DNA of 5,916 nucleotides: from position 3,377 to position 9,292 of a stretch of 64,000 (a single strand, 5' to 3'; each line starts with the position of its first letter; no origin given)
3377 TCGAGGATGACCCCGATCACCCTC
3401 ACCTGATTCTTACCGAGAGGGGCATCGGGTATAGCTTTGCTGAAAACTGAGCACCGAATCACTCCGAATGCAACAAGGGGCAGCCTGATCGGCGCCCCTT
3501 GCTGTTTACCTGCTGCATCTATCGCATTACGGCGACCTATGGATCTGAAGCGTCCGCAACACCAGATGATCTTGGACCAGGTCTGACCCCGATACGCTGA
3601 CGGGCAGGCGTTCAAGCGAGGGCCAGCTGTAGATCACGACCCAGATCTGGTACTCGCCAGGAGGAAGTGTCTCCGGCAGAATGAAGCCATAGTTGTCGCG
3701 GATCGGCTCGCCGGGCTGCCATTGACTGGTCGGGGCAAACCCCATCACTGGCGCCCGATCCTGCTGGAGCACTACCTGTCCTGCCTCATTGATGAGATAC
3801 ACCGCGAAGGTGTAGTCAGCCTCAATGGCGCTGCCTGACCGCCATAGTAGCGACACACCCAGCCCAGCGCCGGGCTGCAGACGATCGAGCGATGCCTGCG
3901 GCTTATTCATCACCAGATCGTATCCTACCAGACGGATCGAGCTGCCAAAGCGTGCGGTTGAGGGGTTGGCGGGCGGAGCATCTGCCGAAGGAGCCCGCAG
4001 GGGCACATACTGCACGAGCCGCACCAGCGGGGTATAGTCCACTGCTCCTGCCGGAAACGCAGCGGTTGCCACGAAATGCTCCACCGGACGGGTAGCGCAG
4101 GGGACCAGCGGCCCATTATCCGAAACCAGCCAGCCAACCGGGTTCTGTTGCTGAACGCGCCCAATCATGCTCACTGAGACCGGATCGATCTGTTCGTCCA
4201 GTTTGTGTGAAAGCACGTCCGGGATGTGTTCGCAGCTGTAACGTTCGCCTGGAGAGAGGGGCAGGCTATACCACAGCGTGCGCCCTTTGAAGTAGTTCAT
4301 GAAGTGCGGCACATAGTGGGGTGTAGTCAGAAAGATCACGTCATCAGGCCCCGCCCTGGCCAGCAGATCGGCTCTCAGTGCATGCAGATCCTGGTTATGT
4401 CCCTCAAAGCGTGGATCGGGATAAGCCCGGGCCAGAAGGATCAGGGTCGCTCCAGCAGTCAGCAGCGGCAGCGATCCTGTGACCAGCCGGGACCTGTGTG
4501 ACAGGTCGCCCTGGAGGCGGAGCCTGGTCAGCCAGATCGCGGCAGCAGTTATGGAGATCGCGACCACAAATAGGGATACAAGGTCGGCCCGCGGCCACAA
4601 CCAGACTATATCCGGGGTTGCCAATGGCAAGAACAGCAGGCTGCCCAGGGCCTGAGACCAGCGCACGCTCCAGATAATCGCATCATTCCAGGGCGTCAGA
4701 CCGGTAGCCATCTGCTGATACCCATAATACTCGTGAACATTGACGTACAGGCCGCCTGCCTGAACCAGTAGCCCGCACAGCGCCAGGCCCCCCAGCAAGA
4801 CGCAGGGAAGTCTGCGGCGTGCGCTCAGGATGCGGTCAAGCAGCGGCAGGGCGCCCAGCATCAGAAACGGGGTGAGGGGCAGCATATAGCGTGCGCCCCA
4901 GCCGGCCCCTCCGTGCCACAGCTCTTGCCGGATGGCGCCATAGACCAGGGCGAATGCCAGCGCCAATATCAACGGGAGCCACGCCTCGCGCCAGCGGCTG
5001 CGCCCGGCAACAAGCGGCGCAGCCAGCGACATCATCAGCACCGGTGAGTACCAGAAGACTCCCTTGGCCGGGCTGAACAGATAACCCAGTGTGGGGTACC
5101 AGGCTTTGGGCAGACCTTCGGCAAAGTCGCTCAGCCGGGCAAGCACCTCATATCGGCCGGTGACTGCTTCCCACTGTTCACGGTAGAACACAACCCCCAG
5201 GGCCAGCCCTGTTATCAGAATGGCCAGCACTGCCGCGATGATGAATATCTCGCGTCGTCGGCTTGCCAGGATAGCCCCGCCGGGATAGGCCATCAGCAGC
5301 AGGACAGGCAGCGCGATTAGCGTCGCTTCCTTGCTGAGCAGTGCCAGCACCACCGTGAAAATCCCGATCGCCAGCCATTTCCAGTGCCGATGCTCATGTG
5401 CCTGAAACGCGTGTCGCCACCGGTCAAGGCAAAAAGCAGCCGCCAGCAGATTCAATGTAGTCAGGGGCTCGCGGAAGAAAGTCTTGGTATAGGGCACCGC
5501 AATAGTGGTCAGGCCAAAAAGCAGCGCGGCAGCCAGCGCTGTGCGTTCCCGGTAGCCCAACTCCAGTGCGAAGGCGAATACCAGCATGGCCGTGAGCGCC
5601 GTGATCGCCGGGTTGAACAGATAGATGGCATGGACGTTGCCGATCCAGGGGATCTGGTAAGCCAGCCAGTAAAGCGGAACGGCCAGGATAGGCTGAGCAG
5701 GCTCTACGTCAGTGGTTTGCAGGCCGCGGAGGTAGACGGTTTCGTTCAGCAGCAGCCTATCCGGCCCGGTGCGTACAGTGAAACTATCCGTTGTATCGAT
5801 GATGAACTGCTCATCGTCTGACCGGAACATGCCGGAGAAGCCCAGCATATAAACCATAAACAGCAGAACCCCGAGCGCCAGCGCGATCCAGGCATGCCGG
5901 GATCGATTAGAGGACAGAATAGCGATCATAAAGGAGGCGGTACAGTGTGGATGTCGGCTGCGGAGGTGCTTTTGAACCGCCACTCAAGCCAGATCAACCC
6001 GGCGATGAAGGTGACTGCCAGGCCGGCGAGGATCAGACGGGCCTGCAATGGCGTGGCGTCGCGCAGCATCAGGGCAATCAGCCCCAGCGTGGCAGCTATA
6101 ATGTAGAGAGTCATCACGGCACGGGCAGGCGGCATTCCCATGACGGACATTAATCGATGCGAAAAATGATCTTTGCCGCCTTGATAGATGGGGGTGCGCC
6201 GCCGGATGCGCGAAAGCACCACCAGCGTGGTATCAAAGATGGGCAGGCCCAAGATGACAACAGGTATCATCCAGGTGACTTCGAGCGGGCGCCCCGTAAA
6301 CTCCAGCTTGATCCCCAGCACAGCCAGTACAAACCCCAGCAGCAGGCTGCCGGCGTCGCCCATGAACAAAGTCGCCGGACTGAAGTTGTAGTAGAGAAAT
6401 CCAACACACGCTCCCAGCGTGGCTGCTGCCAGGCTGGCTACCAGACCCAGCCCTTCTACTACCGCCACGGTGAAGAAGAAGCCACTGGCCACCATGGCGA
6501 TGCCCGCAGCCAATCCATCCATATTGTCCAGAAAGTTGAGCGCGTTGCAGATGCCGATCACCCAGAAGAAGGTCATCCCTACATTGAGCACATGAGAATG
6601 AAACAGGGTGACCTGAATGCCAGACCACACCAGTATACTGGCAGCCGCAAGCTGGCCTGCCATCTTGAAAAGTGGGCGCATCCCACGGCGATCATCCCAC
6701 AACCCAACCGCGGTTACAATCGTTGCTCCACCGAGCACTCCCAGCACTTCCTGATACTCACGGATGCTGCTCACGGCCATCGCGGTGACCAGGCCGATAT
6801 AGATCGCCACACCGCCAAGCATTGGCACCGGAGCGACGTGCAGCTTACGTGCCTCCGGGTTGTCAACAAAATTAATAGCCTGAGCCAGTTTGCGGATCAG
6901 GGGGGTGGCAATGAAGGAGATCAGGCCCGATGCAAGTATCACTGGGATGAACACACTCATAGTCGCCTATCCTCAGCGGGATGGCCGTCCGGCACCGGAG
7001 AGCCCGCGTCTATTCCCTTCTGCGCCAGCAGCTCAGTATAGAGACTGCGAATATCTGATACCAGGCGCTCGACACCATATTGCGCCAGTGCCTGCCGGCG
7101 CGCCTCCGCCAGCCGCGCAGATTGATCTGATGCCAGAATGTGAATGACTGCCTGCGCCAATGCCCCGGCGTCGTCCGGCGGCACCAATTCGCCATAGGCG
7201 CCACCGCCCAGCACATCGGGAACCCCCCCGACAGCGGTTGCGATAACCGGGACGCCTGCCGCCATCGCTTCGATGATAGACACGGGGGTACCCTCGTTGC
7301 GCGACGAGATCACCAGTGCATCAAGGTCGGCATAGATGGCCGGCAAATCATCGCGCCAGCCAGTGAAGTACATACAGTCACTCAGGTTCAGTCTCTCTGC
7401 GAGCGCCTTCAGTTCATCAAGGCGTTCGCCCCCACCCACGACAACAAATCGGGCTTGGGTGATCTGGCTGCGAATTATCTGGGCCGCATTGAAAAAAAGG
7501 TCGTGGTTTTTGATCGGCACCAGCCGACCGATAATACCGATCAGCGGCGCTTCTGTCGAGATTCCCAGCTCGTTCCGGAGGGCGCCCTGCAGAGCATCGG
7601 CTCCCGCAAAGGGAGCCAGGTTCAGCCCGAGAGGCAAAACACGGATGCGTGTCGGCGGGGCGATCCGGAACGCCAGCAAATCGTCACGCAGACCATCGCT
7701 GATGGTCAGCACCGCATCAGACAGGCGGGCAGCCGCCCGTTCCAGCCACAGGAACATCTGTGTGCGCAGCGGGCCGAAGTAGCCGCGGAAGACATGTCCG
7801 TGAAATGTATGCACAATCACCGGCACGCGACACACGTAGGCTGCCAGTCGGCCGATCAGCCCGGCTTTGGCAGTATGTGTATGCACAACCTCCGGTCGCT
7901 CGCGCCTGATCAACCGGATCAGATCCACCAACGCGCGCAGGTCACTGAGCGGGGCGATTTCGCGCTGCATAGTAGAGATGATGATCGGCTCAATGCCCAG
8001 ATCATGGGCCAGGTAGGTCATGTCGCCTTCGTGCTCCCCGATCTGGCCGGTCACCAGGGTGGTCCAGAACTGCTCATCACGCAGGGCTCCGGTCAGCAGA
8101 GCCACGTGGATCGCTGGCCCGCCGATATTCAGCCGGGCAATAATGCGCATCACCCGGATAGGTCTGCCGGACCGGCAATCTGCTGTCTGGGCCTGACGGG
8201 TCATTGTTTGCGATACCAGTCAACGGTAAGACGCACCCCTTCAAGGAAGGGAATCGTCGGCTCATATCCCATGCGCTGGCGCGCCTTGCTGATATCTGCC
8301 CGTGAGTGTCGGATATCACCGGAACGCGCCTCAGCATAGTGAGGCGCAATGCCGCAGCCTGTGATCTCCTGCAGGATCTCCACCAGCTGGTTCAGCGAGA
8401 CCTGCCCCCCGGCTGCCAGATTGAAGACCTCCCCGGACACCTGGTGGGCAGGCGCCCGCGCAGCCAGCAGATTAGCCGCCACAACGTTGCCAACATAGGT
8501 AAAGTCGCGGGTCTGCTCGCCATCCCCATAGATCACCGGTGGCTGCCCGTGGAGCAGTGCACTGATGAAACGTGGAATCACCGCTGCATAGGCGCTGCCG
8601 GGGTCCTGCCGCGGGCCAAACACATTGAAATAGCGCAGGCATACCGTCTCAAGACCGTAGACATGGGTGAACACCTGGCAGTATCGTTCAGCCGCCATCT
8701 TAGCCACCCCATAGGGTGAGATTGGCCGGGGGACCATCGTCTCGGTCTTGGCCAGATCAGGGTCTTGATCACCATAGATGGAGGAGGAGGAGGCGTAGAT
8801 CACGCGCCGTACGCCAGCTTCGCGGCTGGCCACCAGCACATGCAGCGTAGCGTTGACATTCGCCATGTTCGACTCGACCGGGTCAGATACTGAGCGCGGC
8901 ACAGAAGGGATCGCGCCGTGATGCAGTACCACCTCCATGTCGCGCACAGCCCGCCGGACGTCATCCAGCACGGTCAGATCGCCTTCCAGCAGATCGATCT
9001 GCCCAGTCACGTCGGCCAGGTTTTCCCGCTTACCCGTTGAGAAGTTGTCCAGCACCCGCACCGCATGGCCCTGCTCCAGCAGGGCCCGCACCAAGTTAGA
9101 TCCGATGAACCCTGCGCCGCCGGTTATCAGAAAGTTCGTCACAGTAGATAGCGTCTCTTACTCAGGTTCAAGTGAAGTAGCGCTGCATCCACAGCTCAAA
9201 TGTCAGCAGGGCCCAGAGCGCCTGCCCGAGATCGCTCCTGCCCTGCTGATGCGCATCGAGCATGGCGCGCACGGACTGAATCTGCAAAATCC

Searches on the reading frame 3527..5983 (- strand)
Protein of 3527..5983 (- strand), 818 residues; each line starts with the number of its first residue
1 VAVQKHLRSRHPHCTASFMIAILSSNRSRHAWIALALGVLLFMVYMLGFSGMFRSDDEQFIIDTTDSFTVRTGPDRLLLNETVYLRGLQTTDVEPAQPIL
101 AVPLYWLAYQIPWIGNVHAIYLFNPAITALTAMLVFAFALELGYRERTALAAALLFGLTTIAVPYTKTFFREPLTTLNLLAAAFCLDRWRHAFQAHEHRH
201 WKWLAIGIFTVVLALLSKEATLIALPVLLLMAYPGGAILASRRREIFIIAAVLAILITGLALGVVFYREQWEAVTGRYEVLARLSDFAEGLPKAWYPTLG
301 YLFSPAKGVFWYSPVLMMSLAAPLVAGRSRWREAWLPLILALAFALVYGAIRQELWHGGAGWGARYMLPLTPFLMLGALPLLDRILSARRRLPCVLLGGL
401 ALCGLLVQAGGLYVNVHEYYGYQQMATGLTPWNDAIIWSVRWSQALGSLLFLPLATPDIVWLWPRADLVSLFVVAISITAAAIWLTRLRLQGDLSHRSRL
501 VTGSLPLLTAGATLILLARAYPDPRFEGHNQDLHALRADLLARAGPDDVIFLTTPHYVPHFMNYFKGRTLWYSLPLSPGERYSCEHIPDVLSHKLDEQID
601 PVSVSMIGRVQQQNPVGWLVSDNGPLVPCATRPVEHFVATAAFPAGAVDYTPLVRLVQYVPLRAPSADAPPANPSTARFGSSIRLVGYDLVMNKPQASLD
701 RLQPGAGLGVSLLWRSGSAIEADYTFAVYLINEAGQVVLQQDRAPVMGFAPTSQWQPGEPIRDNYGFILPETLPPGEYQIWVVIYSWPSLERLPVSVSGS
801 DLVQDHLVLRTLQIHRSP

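Call 42: search_protein_families(library=pfam, proteins=[window:3527-5983:-], max_evalue=0.00001)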
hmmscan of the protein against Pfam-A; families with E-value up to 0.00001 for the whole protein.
window:3527-5983:- (818 aa): 1 family
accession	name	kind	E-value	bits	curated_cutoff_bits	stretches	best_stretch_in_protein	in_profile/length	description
PF02366.24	PMT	-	8.7e-07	29.2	22.7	1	120-233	85-198/245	Dolichyl-phosphate-mannose-protein mannosyltransferase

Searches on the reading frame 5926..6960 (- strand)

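Call 42: search_protein_families(library=pfam, proteins=[window:5926-6960:-], max_evalue=0.00001)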
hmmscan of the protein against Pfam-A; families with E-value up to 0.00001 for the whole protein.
window:5926-6960:- (344 aa): 1 family
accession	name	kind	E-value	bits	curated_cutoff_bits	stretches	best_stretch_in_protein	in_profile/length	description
PF00953.26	Glycos_transf_4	-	4.6e-33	114.9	27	1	73-219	2-159/160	Glycosyl transferase family 4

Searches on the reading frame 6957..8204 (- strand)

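Call 42: search_protein_families(library=pfam, proteins=[window:6957-8204:-], max_evalue=0.00001)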
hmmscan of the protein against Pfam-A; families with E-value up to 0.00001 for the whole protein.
window:6957-8204:- (415 aa): 6 families
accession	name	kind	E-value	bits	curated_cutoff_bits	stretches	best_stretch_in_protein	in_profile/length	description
PF00534.26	Glycos_transf_1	-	2.5e-37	128.5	26.4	1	209-367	5-167/172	Glycosyl transferases group 1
PF13692.12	Glyco_trans_1_4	-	2.8e-37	128.6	27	1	220-358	2-141/142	Glycosyl transferases group 1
PF13579.12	Glyco_trans_4_4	-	3.3e-24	86.4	29.7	1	28-193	1-158/158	Glycosyl transferase 4-like domain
PF13439.12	Glyco_transf_4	-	9.8e-23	81.5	28.5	1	27-196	1-168/170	Glycosyltransferase Family 4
PF13477.12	Glyco_trans_4_2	-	3.8e-09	37.3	23.4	1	79-167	52-137/139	Glycosyl transferase 4-like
PF20706.3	GT4-conflict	-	6.7e-07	29.1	26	1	217-375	195-357/385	Family 4 Glycosyltransferase in conflict systems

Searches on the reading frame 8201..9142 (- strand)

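Call 42: search_protein_families(library=pfam, proteins=[window:8201-9142:-], max_evalue=0.00001)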
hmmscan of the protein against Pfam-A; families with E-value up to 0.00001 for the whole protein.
window:8201-9142:- (313 aa): 8 families
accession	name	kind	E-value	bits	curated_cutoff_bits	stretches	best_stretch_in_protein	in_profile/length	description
PF01370.27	Epimerase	-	2.1e-66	224.2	20.9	1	5-243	2-240/240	NAD dependent epimerase/dehydratase family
PF16363.11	GDP_Man_Dehyd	-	4e-54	184.7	27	1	5-305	1-331/332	GDP-mannose 4,6 dehydratase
PF01073.25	3Beta_HSD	-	1.8e-31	109.7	22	1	5-234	1-235/280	3-beta hydroxysteroid dehydrogenase/isomerase family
PF02719.21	Polysacc_synt_2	-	2.1e-17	63.7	20.2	1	5-265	2-251/293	Polysaccharide biosynthesis protein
PF13460.12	NAD_binding_10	-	5.4e-14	52.9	27.2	1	8-156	1-132/184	NAD(P)H-binding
PF04321.23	RmlD_sub_bind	-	2.1e-11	43.9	27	1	4-249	3-219/287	RmlD substrate binding domain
PF07993.18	NAD_binding_4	-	4.9e-09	36.2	20.1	1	6-221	1-255/258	Male sterility protein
PF05368.20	NmrA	-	8.5e-06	26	27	0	5-119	6-107/298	NmrA-like family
